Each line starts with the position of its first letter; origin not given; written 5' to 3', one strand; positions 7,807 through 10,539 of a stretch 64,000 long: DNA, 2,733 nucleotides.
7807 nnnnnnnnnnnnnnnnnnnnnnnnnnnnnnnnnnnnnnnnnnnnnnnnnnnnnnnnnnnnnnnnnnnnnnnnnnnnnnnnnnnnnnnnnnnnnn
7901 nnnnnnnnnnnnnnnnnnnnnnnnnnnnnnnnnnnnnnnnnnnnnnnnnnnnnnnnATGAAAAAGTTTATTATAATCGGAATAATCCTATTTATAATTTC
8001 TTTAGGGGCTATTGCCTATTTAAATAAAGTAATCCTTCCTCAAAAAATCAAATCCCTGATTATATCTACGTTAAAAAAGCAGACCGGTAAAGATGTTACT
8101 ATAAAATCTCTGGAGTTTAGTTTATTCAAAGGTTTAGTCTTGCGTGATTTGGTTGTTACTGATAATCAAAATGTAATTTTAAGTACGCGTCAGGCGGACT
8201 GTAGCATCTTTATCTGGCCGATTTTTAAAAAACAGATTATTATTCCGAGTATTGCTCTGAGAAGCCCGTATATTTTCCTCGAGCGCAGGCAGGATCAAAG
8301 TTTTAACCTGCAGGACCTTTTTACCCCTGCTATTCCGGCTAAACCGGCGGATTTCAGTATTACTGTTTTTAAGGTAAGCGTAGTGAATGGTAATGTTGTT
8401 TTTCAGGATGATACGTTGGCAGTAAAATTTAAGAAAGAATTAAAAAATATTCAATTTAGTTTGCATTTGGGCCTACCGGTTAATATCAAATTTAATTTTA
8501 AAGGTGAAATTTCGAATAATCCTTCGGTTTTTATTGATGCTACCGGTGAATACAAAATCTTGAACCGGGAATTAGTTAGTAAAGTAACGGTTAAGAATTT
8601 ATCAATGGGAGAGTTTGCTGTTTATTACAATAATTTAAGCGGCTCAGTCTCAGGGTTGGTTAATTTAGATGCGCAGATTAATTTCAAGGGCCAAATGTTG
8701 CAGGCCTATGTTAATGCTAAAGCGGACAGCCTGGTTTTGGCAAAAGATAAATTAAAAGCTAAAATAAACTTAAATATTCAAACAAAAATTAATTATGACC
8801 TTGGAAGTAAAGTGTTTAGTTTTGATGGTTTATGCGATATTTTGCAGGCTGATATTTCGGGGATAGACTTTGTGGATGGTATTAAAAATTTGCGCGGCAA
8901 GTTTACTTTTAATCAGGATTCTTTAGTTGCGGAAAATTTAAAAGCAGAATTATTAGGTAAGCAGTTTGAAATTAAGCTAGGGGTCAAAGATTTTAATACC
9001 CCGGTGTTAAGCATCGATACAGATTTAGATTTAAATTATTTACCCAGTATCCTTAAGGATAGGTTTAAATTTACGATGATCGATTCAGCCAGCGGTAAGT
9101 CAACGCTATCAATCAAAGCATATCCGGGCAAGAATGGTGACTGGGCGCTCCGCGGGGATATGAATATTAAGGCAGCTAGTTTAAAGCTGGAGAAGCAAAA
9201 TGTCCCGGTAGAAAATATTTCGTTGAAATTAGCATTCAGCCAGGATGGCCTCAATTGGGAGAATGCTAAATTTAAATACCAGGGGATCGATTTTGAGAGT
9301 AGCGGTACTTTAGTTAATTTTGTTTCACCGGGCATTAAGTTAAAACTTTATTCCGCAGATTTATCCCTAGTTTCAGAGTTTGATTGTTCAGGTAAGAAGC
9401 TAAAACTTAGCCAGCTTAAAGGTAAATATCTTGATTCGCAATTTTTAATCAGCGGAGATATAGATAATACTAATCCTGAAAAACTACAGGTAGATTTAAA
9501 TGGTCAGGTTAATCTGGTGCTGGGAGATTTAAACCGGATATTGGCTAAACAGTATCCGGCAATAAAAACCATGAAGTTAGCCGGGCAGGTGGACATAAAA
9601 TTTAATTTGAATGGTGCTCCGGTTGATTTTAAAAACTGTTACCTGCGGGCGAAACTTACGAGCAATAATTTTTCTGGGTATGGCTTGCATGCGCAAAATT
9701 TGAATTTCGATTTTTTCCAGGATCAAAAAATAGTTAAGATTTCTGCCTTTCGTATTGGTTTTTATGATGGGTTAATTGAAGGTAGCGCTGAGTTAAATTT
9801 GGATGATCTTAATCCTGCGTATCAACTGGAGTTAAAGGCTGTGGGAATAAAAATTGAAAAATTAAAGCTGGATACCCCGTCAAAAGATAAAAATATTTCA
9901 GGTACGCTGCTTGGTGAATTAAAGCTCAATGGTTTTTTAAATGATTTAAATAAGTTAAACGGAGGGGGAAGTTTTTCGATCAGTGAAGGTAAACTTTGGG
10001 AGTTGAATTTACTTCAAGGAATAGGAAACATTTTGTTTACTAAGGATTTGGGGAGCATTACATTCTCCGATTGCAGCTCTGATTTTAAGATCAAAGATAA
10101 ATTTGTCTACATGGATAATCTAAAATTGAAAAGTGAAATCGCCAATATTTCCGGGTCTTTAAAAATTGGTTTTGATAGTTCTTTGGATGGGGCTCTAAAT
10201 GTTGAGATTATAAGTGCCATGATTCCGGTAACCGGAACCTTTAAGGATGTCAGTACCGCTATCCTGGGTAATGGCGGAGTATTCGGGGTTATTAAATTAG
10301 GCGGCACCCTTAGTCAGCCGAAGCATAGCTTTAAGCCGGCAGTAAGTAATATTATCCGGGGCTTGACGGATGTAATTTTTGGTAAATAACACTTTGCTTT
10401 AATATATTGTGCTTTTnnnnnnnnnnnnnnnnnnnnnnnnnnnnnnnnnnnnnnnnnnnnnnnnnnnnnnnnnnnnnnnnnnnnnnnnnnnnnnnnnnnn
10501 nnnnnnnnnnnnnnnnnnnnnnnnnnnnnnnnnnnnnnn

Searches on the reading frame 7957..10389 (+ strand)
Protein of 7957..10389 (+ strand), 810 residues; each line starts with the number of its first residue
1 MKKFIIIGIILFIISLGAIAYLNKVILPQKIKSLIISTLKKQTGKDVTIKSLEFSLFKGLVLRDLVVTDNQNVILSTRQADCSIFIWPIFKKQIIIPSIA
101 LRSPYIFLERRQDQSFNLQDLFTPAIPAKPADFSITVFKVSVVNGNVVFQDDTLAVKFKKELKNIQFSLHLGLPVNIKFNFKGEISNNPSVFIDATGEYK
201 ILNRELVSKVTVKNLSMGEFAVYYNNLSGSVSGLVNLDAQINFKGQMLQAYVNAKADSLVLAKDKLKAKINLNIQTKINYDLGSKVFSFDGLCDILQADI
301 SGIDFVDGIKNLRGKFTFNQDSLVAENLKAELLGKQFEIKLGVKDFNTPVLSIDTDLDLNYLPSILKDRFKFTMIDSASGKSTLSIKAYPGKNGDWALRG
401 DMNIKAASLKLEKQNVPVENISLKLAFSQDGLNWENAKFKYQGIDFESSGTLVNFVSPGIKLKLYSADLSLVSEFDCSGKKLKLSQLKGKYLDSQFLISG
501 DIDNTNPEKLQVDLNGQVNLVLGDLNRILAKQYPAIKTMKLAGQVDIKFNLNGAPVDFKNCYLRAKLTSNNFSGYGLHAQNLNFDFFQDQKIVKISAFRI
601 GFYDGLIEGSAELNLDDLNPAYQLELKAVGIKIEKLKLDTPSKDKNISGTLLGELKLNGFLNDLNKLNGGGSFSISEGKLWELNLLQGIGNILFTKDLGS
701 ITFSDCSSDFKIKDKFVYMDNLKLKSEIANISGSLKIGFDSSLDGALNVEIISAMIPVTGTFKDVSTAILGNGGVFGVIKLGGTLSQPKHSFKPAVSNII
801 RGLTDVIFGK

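Call 12: find_encoding_contigs(protein=window:7957-10389:+, flank=10000, max_places=1)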
Protein window:7957-10389:+ (810 aa): 2 contigs read that carry it; 1 place shown.
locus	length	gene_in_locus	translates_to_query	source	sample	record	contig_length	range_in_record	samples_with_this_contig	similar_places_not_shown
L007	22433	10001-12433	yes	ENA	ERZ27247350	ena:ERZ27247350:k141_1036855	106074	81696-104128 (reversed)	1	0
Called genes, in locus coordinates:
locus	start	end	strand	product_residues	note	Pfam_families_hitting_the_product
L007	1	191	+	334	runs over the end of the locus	PF00586:AIRS, PF02769:AIRS_C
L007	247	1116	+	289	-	PF01145:Band_7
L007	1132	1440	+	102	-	PF02325:CCB3_YggT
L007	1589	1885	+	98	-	PF02575:YbaB_DNA_bd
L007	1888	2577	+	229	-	-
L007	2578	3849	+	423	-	PF02844:GARS_N, PF01071:GARS_A, PF02786:CPSase_L_D2 (weak), PF08442:ATP-grasp_2, PF08443:RimK (weak), PF13549:ATP-grasp_5 (faint), PF02222:ATP-grasp, PF02843:GARS_C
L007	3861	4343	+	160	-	PF00731:AIRC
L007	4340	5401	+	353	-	PF01300:Sua5_yciO_yrdC, PF01451:LMWPc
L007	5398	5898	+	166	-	PF02502:LacAB_rpiB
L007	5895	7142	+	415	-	PF00464:SHMT, PF00155:Aminotran_1_2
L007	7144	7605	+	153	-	PF00383:dCMP_cyt_deam_1, PF14437:MafB19-deam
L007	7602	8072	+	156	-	PF22811:Zn_ribbon_NrdR, PF03477:ATP-cone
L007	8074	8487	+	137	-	PF02577:BFN_dom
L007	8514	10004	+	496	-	PF01743:PolyA_pol, PF12627:PolyA_pol_RNAbd, PF01966:HD, PF13735:tRNA_NucTran2_2 (weak)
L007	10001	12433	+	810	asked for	PF05170:AsmA (weak), PF05359:DUF748, PF05170:AsmA (weak)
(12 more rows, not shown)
